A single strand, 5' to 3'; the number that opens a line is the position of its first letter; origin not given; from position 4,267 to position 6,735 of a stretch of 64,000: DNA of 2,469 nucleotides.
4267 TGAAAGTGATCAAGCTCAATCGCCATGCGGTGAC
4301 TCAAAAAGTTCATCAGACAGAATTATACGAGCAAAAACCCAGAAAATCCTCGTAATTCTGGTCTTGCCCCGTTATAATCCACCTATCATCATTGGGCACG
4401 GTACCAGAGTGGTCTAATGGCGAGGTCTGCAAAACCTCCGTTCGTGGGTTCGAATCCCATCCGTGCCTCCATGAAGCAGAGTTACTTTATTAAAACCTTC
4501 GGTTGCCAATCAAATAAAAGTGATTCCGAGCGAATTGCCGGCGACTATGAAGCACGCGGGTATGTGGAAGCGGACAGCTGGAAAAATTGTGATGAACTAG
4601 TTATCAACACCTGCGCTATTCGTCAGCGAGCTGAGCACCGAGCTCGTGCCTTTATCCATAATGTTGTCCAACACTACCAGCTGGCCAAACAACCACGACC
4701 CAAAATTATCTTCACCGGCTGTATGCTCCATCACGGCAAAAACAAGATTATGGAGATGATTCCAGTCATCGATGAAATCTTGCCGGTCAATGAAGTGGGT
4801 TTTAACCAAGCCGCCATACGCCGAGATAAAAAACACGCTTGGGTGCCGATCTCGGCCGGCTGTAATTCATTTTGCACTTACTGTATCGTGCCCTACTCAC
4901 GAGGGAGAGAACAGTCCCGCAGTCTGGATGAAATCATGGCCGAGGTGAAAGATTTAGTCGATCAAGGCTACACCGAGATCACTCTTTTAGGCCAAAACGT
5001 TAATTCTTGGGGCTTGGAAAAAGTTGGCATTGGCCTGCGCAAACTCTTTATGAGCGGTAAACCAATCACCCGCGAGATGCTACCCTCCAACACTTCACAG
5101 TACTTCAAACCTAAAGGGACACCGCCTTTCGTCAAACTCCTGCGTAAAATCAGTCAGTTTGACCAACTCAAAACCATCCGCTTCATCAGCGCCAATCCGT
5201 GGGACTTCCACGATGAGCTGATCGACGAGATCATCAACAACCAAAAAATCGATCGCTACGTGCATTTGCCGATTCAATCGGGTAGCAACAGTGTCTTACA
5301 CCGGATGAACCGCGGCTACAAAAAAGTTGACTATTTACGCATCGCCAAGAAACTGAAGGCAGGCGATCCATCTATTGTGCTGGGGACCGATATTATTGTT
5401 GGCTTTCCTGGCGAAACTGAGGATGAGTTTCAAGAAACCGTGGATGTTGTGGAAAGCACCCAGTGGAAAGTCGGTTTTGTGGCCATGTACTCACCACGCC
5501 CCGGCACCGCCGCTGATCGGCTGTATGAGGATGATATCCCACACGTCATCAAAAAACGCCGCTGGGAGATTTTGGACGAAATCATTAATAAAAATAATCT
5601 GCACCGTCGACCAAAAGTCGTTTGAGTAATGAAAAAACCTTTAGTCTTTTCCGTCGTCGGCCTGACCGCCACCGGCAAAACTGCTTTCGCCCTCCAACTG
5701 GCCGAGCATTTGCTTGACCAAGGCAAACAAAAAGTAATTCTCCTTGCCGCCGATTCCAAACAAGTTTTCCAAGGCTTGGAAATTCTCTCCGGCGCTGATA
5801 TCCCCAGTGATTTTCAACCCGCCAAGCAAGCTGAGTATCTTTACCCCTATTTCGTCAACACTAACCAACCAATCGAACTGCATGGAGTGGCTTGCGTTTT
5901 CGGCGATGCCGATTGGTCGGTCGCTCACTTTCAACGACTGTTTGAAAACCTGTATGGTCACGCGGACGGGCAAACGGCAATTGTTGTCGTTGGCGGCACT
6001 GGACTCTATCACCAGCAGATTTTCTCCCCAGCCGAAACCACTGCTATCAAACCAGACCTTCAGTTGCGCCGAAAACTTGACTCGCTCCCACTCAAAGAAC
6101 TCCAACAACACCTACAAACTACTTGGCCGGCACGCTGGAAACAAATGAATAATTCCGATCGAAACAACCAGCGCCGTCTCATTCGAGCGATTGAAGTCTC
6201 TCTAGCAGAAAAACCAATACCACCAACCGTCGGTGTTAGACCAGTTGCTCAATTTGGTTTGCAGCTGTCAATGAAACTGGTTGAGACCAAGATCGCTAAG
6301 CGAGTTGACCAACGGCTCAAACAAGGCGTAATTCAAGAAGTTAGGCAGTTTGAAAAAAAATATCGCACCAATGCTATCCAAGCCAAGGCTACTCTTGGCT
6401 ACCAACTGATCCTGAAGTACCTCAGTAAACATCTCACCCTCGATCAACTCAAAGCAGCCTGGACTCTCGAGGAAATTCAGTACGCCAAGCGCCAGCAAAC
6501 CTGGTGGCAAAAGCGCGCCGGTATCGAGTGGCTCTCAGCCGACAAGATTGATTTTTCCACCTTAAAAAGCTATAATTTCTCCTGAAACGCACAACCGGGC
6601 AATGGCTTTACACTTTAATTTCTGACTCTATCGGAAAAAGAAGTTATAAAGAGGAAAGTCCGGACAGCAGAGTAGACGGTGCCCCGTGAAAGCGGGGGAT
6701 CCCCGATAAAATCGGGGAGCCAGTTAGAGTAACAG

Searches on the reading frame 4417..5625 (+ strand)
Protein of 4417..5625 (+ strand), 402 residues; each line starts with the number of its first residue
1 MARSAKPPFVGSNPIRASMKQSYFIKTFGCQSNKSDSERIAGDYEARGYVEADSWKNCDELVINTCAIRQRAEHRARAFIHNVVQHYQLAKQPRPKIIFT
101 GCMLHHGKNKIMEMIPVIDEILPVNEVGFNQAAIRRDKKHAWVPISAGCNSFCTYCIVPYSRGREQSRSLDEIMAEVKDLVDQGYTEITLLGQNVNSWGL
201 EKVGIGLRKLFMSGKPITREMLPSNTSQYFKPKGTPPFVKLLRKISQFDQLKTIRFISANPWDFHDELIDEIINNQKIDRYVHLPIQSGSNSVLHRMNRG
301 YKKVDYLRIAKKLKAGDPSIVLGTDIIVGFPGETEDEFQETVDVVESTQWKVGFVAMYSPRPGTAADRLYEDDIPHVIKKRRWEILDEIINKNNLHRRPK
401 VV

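Call 20: find_encoding_contigs(protein=window:4417-5625:+, flank=10000, max_places=1)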
Protein window:4417-5625:+ (402 aa): 24 contigs read that carry it; 1 place shown.
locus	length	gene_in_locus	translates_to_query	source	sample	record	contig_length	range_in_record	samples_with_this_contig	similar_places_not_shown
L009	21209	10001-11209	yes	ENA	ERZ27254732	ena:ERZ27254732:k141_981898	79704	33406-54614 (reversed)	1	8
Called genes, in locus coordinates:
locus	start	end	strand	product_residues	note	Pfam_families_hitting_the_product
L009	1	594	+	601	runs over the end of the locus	PF03952:Enolase_N, PF00113:Enolase_C, PF13378:MR_MLE_C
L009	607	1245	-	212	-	PF09335:VTT_dom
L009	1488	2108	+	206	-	PF01726:LexA_DNA_bind, PF00717:Peptidase_S24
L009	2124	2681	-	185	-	PF01923:Cob_adeno_trans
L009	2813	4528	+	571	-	PF06418:CTP_synth_N, PF00117:GATase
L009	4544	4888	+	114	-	PF01245:Ribosomal_L19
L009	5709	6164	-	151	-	-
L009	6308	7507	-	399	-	PF02073:Peptidase_M29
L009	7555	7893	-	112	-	-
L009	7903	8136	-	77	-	-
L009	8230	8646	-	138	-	PF00293:NUDIX, PF14815:NUDIX_4 (weak)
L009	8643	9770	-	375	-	PF07690:MFS_1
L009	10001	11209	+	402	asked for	PF00919:UPF0004, PF04055:Radical_SAM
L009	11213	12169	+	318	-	PF01715:IPPT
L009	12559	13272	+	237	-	PF05552:MS_channel_1st_1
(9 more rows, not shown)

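Call 89: search_protein_families(library=ncbifam, proteins=[window:4417-5625:+], max_evalue=0.00001)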
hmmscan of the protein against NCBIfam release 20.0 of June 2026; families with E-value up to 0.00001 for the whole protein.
window:4417-5625:+ (402 aa): 12 families
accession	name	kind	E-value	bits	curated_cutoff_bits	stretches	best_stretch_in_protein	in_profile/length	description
TIGR00089.1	TIGR00089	subfamily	3.1e-103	345.8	251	3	223-399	192-368/429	MiaB/RimO family radical SAM methylthiotransferase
TIGR01574.1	miaB-methiolase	equivalog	3.6e-98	329.4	355.3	3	237-394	214-370/437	tRNA (N6-isopentenyl adenosine(37)-C2)-methylthiotransferase MiaB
NF010916.0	PRK14336.1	equivalog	2.6e-80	270.2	606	2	22-201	3-186/418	tRNA (N6-isopentenyl adenosine(37)-C2)-methylthiotransferase MiaB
TIGR01579.1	MiaB-like-C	equivalog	5e-78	263.2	357.05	3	225-398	194-367/416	tRNA (N(6)-L-threonylcarbamoyladenosine(37)-C(2))-methylthiotransferase MtaB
TIGR01125.1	TIGR01125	equivalog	3.6e-64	217.4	356.95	2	136-398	133-365/432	30S ribosomal protein S12 methylthiotransferase RimO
TIGR01578.1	MiaB-like-B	hypoth_equivalog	1.3e-59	202.1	314.7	2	225-392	188-354/421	tRNA (N(6)-L-threonylcarbamoyladenosine(37)-C(2))-methylthiotransferase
TIGR04014.1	B12_SAM_MJ_0865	equivalog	2.1e-20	72.9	360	2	194-366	185-354/434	methyl-coenzyme M reductase glutamine C-methyltransferase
TIGR04013.1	B12_SAM_MJ_1487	hypoth_equivalog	2.2e-18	66.3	251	1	271-380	258-367/382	TIGR04013 family B12-binding domain/radical SAM domain-containing protein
TIGR04479.1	bcpD_PhpK_rSAM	subfamily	1.2e-14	53.6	600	1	282-349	345-410/504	PhpK family radical SAM P-methyltransferase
TIGR03471.1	HpnJ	equivalog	2e-08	33.6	577.6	0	282-365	301-382/472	hopanoid biosynthesis associated radical SAM protein HpnJ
TIGR03904.1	SAM_YgiQ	equivalog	1.3e-07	30.6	462.35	1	143-373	297-532/558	YgiQ family radical SAM protein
TIGR01212.1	TIGR01212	equivalog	1.9e-07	30.5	180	1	273-348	132-205/302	tRNA modification radical SAM protein MnmL/YtqA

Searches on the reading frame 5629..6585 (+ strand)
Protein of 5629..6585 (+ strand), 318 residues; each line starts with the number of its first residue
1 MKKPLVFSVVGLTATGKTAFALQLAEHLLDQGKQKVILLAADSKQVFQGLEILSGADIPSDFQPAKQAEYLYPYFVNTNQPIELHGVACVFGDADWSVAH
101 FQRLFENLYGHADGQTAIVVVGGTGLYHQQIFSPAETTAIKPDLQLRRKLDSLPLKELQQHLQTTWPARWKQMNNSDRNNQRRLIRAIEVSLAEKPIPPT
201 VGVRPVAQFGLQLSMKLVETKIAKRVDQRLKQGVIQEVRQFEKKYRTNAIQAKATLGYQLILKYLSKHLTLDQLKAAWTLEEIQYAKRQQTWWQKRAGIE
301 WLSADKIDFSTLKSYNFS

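Call 89: search_protein_families(library=ncbifam, proteins=[window:5629-6585:+], max_evalue=0.00001)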
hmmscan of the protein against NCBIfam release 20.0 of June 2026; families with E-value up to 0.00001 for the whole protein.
window:5629-6585:+ (318 aa): 1 family
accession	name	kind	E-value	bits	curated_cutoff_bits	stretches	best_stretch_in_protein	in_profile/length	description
TIGR00174.1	miaA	equivalog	2.9e-32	112.1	148.65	1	9-305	4-286/288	tRNA (adenosine(37)-N6)-dimethylallyltransferase MiaA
